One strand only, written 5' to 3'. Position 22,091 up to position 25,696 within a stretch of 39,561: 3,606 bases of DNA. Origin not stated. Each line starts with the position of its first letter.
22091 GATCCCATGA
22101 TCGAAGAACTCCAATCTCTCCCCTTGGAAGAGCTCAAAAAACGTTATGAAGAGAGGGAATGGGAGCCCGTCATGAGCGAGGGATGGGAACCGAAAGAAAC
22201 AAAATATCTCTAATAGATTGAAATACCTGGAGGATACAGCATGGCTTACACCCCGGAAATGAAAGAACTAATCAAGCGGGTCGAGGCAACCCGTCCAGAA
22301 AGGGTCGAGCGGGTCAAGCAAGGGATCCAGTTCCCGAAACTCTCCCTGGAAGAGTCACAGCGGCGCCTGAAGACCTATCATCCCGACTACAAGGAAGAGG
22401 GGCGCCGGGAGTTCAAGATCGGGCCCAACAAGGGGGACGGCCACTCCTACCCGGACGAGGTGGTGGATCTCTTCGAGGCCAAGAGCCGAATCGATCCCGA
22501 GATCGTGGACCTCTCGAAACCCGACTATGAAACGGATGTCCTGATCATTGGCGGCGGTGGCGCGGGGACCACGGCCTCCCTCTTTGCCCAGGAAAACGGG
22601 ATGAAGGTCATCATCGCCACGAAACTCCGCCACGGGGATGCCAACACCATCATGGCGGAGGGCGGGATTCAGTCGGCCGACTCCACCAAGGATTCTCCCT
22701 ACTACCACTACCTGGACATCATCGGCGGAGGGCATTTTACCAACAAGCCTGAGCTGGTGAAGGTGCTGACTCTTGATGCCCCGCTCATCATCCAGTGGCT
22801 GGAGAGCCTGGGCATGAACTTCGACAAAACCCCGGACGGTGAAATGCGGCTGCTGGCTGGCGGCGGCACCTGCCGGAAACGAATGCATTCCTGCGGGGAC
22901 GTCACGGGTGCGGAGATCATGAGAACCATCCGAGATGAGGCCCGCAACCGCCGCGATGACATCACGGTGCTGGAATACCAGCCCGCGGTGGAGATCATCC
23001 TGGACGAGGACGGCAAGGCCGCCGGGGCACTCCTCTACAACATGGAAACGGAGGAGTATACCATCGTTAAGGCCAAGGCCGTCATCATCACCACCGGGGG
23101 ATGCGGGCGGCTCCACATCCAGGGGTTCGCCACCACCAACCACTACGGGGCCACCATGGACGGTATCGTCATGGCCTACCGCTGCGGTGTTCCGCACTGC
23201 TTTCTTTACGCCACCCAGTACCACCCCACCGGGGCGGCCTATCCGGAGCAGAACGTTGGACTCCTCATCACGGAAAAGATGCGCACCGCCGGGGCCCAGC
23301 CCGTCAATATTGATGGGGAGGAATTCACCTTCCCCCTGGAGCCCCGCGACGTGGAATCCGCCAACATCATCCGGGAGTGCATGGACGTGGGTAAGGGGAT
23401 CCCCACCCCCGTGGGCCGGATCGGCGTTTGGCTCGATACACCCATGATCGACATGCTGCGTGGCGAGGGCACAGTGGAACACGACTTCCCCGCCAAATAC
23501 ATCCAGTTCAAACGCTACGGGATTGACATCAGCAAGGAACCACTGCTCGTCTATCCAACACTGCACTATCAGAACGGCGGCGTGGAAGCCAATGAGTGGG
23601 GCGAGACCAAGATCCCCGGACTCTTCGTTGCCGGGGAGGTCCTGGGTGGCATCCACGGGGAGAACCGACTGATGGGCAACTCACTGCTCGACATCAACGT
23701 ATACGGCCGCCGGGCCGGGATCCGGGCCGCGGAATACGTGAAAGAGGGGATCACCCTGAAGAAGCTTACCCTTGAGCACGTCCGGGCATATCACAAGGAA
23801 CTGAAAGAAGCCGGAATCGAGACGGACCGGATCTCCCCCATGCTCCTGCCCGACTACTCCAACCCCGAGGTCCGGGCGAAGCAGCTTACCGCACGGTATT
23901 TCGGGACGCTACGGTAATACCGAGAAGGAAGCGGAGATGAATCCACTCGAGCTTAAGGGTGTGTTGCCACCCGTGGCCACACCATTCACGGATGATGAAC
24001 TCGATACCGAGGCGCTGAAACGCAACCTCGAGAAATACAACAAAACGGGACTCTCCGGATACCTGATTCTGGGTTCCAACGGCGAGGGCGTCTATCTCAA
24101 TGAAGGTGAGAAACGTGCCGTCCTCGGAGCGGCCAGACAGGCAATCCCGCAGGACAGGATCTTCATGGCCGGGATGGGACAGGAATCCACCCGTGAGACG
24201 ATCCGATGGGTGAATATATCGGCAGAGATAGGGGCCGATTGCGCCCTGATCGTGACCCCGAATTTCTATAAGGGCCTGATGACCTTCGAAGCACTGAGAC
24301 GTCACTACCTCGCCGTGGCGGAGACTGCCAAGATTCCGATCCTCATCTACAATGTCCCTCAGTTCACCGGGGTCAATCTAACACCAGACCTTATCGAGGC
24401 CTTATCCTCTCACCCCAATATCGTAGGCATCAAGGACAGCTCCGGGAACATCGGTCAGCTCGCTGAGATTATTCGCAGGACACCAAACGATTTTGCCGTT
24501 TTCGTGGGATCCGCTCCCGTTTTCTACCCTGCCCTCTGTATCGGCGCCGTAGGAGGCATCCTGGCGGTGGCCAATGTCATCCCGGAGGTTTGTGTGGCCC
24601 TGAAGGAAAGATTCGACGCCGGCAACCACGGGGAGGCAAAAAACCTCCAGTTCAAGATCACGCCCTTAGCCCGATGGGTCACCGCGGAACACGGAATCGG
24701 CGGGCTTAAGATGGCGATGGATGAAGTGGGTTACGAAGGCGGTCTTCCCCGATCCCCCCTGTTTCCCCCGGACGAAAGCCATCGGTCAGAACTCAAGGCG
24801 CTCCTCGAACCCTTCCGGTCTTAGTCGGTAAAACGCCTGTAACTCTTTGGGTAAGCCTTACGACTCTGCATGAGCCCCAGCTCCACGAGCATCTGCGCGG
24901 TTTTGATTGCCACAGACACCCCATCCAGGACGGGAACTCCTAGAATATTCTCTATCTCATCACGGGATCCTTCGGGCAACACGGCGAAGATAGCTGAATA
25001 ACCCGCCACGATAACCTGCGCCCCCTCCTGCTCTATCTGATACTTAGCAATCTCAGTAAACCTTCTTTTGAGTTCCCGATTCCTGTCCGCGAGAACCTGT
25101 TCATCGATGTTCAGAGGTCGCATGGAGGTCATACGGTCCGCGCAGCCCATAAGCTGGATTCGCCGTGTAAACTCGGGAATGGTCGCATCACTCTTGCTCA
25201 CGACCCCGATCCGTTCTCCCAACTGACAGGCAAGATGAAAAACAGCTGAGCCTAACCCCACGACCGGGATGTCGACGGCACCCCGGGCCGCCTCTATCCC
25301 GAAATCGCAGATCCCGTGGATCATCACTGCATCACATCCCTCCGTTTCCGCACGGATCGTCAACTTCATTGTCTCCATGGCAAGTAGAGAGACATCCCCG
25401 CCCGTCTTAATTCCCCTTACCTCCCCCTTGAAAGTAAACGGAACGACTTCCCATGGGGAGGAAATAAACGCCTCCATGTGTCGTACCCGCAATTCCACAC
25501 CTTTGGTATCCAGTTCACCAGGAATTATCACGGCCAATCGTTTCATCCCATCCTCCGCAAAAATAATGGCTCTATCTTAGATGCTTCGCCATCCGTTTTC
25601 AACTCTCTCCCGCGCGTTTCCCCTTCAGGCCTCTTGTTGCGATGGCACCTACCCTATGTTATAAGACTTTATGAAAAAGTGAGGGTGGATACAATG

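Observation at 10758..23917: Hdr/MvhD bifurcation-type module wired to an anchor-less SdhAB-like enzyme inside a malate-fumarate operon: candidate soluble electron-bifurcating fumarate reductase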

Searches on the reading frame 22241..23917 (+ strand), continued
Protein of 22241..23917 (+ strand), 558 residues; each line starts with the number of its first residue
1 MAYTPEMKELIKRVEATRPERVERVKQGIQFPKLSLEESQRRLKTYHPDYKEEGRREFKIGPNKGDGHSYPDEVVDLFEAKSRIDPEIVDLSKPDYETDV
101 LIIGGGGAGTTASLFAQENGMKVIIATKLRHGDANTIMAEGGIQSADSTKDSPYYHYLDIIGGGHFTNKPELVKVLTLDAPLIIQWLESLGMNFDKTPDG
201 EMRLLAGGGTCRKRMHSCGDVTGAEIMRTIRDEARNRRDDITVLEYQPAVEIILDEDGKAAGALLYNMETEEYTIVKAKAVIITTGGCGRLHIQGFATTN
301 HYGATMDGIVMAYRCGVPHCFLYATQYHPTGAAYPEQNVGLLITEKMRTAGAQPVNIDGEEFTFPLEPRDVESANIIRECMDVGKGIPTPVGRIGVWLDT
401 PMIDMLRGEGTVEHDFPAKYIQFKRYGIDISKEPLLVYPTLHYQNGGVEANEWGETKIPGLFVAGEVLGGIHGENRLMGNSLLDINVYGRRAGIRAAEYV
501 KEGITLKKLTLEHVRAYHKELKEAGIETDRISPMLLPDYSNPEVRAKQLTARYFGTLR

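Call 54: search_protein_families(library=pfam, proteins=[L034:8146-8979:+, L023:6013-7077:+, L007:12044-13222:+, L048:3307-3876:+, L023:16290-17156:+, L033:4678-5649:+, L074:1160-2623:+, L007:11684-11965:+, L014:14057-14588:+, L039:18866-19843:+], max_evalue=0.0001)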
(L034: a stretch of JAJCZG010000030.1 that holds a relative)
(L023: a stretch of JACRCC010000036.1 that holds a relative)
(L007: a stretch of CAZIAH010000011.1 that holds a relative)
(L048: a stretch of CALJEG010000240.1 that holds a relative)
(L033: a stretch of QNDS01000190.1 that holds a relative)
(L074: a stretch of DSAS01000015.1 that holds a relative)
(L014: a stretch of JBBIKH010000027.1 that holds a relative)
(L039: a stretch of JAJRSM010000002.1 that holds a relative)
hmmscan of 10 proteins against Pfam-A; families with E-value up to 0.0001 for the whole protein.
L034:8146-8979:+ (277 aa): 3 families
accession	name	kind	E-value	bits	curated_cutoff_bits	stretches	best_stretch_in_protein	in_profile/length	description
PF00175.26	NAD_binding_1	-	3.1e-19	70.1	22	1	115-219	1-107/109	Oxidoreductase NAD-binding domain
PF10418.14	DHODB_Fe-S_bind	-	6.9e-09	35.7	23.9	1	238-270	1-40/41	Iron-sulfur cluster binding domain of dihydroorotate dehydrogenase B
PF00970.30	FAD_binding_6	-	1.8e-05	25.4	21.1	1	13-101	5-96/99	Oxidoreductase FAD-binding domain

L023:6013-7077:+ (354 aa): 12 families
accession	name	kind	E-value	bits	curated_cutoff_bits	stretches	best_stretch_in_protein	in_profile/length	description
PF17179.9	Fer4_22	-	4.6e-32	111.2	27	1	242-340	1-94/95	4Fe-4S dicluster domain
PF12797.12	Fer4_2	-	8.9e-09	35.2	24.5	0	241-255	8-22/22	4Fe-4S binding domain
PF00037.32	Fer4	-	1.7e-08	34.3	21.1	0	327-339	8-20/24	4Fe-4S binding domain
PF13237.11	Fer4_10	-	3.8e-08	33.6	25.5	0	323-342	5-27/53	4Fe-4S dicluster domain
PF13187.11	Fer4_9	-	1.9e-07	31.4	27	0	241-255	35-49/52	4Fe-4S dicluster domain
PF12838.12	Fer4_7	-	6.7e-07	30.1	27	1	242-339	1-50/52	4Fe-4S dicluster domain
PF13183.11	Fer4_8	-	1.6e-06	29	27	1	241-340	3-67/68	4Fe-4S dicluster domain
PF25160.1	LdpA_Fe-S-bd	-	2.2e-06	27.8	27.6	0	323-341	24-42/49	LdpA Fe-S cluster-binding domain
PF14697.11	Fer4_21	-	5.9e-06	26.8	35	0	323-340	37-54/59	4Fe-4S dicluster domain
PF13746.11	Fer4_18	-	8.3e-06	26.4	27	0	320-347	54-81/114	4Fe-4S dicluster domain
PF12837.12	Fer4_6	-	2.2e-05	24.6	25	0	327-339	9-21/24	4Fe-4S binding domain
PF12800.12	Fer4_4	-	8.6e-05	23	24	0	326-339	3-16/17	4Fe-4S binding domain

L007:12044-13222:+ (392 aa): 3 families
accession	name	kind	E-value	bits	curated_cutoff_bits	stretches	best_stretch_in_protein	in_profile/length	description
PF01855.24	POR_N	-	1.3e-55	189.1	27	1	28-256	1-221/231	Pyruvate flavodoxin/ferredoxin oxidoreductase, thiamine diP-bdg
PF17147.9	PFOR_II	-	9.7e-21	74.5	27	1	288-384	1-100/102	Pyruvate:ferredoxin oxidoreductase core domain II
PF02780.25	Transketolase_C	-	4.3e-09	36.8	25.9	1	284-354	6-76/124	Transketolase, C-terminal domain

L048:3307-3876:+ (189 aa): 1 family
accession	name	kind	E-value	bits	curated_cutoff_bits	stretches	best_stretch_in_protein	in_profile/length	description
PF01558.24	POR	-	4.6e-35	121.8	27.4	1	14-176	1-173/173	Pyruvate ferredoxin/flavodoxin oxidoreductase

L023:16290-17156:+ (288 aa): 1 family
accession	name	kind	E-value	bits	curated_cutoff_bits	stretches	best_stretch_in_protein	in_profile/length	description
PF02775.26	TPP_enzyme_C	-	2.5e-35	121.9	21.9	1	66-213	2-151/151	Thiamine pyrophosphate enzyme, C-terminal TPP binding domain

L033:4678-5649:+ (323 aa): 1 family
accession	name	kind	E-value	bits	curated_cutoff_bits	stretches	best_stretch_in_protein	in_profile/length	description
PF01058.29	Oxidored_q6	-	3.2e-23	82.3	27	1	14-179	1-127/128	NADH ubiquinone oxidoreductase, 20 Kd subunit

L074:1160-2623:+ (487 aa): 1 family
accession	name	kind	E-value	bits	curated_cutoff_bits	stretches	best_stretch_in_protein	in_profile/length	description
PF00374.24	NiFeSe_Hases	-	2.2e-34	119.7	25.8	2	40-118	1-79/508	Nickel-dependent hydrogenase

L007:11684-11965:+ (93 aa): 12 families
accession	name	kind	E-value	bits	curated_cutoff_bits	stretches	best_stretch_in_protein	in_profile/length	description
PF00037.32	Fer4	-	3.6e-14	52.3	21.1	2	23-44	2-23/24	4Fe-4S binding domain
PF12838.12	Fer4_7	-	4.4e-12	46.7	27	1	28-77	1-49/52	4Fe-4S dicluster domain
PF12797.12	Fer4_2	-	6.8e-09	35.6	24.5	1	23-40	4-21/22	4Fe-4S binding domain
PF14697.11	Fer4_21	-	7.8e-09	36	35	0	23-44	35-57/59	4Fe-4S dicluster domain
PF12837.12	Fer4_6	-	1.4e-07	31.6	25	1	25-43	5-23/24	4Fe-4S binding domain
PF25160.1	LdpA_Fe-S-bd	-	2.6e-07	30.8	27.6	0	24-45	23-44/49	LdpA Fe-S cluster-binding domain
PF13237.11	Fer4_10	-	4.2e-07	30.2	25.5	1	23-77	3-53/53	4Fe-4S dicluster domain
PF13187.11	Fer4_9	-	4.7e-07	30.2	27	1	28-79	1-50/52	4Fe-4S dicluster domain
PF13183.11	Fer4_8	-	1.1e-06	29.5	27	0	27-43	52-68/68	4Fe-4S dicluster domain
PF12800.12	Fer4_4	-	1e-05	25.9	24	0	27-41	2-16/17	4Fe-4S binding domain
PF13484.11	Fer4_16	-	2.8e-05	25.2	30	0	28-77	1-64/66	4Fe-4S double cluster binding domain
PF17179.9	Fer4_22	-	5.3e-05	24.4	27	0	26-42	78-94/95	4Fe-4S dicluster domain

L014:14057-14588:+ (177 aa): 1 family
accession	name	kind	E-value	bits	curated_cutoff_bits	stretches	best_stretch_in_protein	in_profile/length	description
PF01750.23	HycI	-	1.4e-10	41.5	23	1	52-176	1-125/130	Hydrogenase maturation protease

L039:18866-19843:+ (325 aa): 5 families
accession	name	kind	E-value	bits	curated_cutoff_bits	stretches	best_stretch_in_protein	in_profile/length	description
PF13085.11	Fer2_3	-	3.5e-33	114.2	27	1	6-114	1-106/107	2Fe-2S iron-sulfur cluster binding domain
PF13183.11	Fer4_8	-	4.8e-11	43.5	27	1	147-220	2-68/68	4Fe-4S dicluster domain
PF13237.11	Fer4_10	-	7.6e-08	32.6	25.5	1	143-217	2-53/53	4Fe-4S dicluster domain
PF13187.11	Fer4_9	-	1.3e-06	28.7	27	1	149-219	1-50/52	4Fe-4S dicluster domain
PF13534.11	Fer4_17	-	7.3e-06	26.9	22.2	1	149-220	1-60/61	4Fe-4S dicluster domain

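Call 56: find_encoding_contigs(protein=window:22241-23917:+, flank=3000, max_places=4)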
Protein window:22241-23917:+ (558 aa): 4 contigs read that carry it; 4 places shown.
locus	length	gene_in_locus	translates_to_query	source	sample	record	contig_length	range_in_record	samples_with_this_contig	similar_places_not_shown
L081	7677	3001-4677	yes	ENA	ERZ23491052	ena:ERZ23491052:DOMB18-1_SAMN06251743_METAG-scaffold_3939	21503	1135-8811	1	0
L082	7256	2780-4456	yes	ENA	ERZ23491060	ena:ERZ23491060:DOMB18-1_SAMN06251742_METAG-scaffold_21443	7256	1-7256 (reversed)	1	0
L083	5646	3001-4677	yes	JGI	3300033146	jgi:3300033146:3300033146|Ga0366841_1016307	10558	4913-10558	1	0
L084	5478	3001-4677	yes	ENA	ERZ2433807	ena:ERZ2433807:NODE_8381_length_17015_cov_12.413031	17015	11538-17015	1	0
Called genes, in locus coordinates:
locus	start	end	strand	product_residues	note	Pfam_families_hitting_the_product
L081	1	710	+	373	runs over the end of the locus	PF04432:FrhB_FdhB_C (faint), PF13183:Fer4_8 (weak)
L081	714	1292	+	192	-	PF14697:Fer4_21 (faint), PF13183:Fer4_8, PF13187:Fer4_9, PF13534:Fer4_17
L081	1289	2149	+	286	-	PF02754:CCG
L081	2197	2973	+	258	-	PF13534:Fer4_17 (faint), PF00037:Fer4 (faint), PF14691:Fer4_20 (faint), PF12838:Fer4_7, PF13183:Fer4_8 (weak), PF13187:Fer4_9, PF13237:Fer4_10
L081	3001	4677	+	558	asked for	PF00890:FAD_binding_2, PF03486:HI0933_like (weak), PF07992:Pyr_redox_2 (weak)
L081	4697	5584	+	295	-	PF00701:DHDPS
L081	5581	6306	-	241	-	PF01177:Asp_Glu_race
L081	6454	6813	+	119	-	PF02416:TatA_B_E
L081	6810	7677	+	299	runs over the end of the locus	PF00902:TatC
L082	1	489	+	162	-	?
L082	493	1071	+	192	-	PF14697:Fer4_21 (faint), PF13183:Fer4_8, PF13187:Fer4_9, PF13534:Fer4_17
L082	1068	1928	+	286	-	PF02754:CCG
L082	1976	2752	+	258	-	PF13534:Fer4_17 (faint), PF00037:Fer4 (faint), PF14691:Fer4_20 (faint), PF12838:Fer4_7, PF13183:Fer4_8 (weak), PF13187:Fer4_9, PF13237:Fer4_10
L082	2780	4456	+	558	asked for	PF00890:FAD_binding_2, PF03486:HI0933_like (weak), PF07992:Pyr_redox_2 (weak)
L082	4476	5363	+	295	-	PF00701:DHDPS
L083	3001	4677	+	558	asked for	PF00890:FAD_binding_2, PF03486:HI0933_like (weak), PF07992:Pyr_redox_2 (weak)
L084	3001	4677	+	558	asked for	PF00890:FAD_binding_2, PF03486:HI0933_like (weak), PF07992:Pyr_redox_2 (weak)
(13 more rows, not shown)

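Call 63: predict_structure(alignment_id=A1)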
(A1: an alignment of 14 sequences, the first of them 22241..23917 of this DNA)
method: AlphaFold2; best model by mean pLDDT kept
length: 558 residues; sequences in the alignment: 14
mean_pLDDT: 68.1   pTM: 0.70
mean pLDDT of the five models: 68.1, 57.6, 56.7, 55.8, 52.5
residues with pLDDT >= 90: 106; 70-90: 182; 50-70: 125; < 50: 145
segments of 3 or more residues with pLDDT < 50: 46-53, 133-168, 203-222, 286-302, 325-344, 365-371, 440-445, 473-480, 536-558
pLDDT, mean of each block of 10 residues (from residue 1): 79 89 77 55 49 68 83 75 83 93 81 94 80 41 32 37 42 71 78 63 39 25 62 86 75 95 80 88 63 40 65 89 51 35 53 81 51 61 72 73 88 71 73 74 63 92 78 46 74 96 94 93 80 51 44 31
secondary structure, 60 per line:
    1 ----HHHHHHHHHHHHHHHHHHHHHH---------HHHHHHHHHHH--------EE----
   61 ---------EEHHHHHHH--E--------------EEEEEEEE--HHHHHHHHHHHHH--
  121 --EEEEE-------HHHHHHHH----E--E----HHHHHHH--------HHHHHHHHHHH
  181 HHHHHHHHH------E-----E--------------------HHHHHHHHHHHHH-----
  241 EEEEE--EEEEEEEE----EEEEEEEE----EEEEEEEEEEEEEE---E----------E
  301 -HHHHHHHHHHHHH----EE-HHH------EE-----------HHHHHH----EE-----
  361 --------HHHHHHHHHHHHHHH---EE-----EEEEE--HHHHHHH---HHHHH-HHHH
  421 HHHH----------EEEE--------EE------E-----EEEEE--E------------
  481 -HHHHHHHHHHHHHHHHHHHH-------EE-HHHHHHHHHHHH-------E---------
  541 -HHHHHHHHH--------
elements in order: H5-26 H36-46 H72-78 E96-103 H106-118 E123-127 H135-142 H155-161 H170-189 H223-235 E241-245 E248-255 E260-267 E272-285 H302-314 H344-349 H369-383 E394-398 H401-407 H411-415 H417-424 E435-438 E461-465 H482-501 H512-523 H542-550

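Call 66: fold_search(model_id=the predicted structure, library=pdb)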
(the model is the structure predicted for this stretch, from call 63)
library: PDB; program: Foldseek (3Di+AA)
matches with E <= 10: 1915; with E <= 0.001: 888
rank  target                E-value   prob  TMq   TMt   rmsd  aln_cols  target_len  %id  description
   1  7d6v_A                4.4e-27  1.00  0.56  0.52   7.0       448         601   34  Mycobacterium smegmatis Sdh1 in complex with UQ1 (released 2021-04-07)
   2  5vpn_A                2.9e-26  1.00  0.53  0.51   8.0       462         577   29  E. coli Quinol fumarate reductase FrdA E245Q mutation (released 2017-06-21)
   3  1kf6_A                7.0e-26  1.00  0.53  0.51   7.8       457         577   28  E. coli Quinol-Fumarate Reductase with Bound Inhibitor HQNO (released 2002-03-13)
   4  7d6x_A                9.2e-26  1.00  0.55  0.52   7.1       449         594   34  Mycobacterium smegmatis Sdh1 complex in the apo form (released 2021-04-07)
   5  6awf_A                1.8e-24  1.00  0.52  0.51   8.1       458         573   28  Escherichia coli quinol:fumarate reductase crystallized without dicarboxylate (released 2017-12-06)
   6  6vax_A                2.1e-24  1.00  0.53  0.49   7.8       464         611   27  Crystal structure of human SDHA-SDHAF2 assembly intermediate (released 2020-08-26)
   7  6b58_C                2.5e-24  1.00  0.49  0.51   7.7       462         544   27  FrdA-SdhE assembly intermediate (released 2018-01-24)
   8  5vpn_E                2.8e-24  1.00  0.53  0.51   7.7       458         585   29  E. coli Quinol fumarate reductase FrdA E245Q mutation (released 2017-06-21)
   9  6b58_A                8.5e-24  1.00  0.50  0.51   7.4       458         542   27  FrdA-SdhE assembly intermediate (released 2018-01-24)
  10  6myr_A                8.5e-24  1.00  0.51  0.47   8.1       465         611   28  Avian mitochondrial complex II with thiapronil bound (released 2019-10-16)
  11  8b6g_CA               9.5e-24  1.00  0.52  0.49   7.9       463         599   30  Cryo-EM structure of succinate dehydrogenase complex (complex-II) in respiratory supercomplex of Tetrahymena thermoph (released 2023-03-29)
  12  6c12_A                1.0e-23  1.00  0.54  0.56   5.5       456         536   28  SDHA-SDHE complex (released 2018-03-07)
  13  1nek_A                1.1e-23  1.00  0.52  0.50   8.0       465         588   29  Complex II (Succinate Dehydrogenase) From E. Coli with ubiquinone bound (released 2003-02-25)
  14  8dyd_A                1.1e-23  1.00  0.55  0.51   7.5       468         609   27  Crystal structure of human SDHA-SDHAF2-SDHAF4 assembly intermediate (released 2024-01-10)
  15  1zoy_A                1.7e-23  1.00  0.49  0.45   8.3       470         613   28  Crystal Structure of Mitochondrial Respiratory Complex II from porcine heart at 2.4 Angstroms (released 2005-07-12)
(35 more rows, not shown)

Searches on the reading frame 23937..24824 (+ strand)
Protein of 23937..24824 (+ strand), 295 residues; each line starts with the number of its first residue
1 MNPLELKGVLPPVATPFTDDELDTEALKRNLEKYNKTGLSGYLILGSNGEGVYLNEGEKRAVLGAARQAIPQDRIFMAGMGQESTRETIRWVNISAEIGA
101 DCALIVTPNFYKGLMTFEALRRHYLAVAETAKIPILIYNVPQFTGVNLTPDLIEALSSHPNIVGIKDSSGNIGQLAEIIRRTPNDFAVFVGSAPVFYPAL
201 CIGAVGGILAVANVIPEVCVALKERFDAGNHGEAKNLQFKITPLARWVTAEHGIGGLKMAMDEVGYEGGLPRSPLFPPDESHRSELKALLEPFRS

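Call 6: search_protein_families(library=pfam, proteins=[window:23937-24824:+], max_evalue=0.00001)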
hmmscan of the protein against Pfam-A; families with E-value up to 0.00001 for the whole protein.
window:23937-24824:+ (295 aa): 1 family
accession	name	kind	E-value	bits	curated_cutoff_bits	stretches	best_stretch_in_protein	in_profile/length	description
PF00701.28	DHDPS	-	7.2e-58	196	22.1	1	6-291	2-287/289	Dihydrodipicolinate synthetase family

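Call 55: search_protein_families(library=ncbifam, proteins=[window:23937-24824:+], max_evalue=1e-10)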
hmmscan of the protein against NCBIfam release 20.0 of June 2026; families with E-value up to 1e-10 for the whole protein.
window:23937-24824:+ (295 aa): 7 families
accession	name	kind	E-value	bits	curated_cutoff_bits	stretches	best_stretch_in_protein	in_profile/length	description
TIGR00674.1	dapA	equivalog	3.1e-56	190.3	206.15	1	9-291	2-284/286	4-hydroxy-tetrahydrodipicolinate synthase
TIGR02313.1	HpaI-NOT-DapA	exception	5e-41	140.4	396.7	1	6-291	1-287/294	2,4-dihydroxyhept-2-ene-1,7-dioic acid aldolase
NF003164.0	PRK04147.1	equivalog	1.8e-39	135.8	281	1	5-293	3-290/294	N-acetylneuraminate lyase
TIGR00683.1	nanA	equivalog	1.7e-32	112.9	382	1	6-289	1-284/293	N-acetylneuraminate lyase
NF040954.1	Arch_KDGaldase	equivalog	1.8e-31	109.5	390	1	9-293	3-281/288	bifunctional 2-dehydro-3-deoxy-phosphogluconate/2-dehydro-3-deoxy-6-phosphogalactonate aldolase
NF002958.0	PRK03620.1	subfamily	4.5e-29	101.2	278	1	7-292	12-298/307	5-dehydro-4-deoxyglucarate dehydratase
TIGR03249.1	KdgD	equivalog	4.2e-22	78.6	373.95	1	7-291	10-296/299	5-dehydro-4-deoxyglucarate dehydratase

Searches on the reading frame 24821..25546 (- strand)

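Call 6: search_protein_families(library=pfam, proteins=[window:24821-25546:-], max_evalue=0.00001)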
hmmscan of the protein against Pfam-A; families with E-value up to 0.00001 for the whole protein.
window:24821-25546:- (241 aa): 1 family
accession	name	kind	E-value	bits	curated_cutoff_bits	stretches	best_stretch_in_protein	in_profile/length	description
PF01177.27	Asp_Glu_race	-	3.7e-24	86.1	31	1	58-217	55-211/211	Asp/Glu/Hydantoin racemase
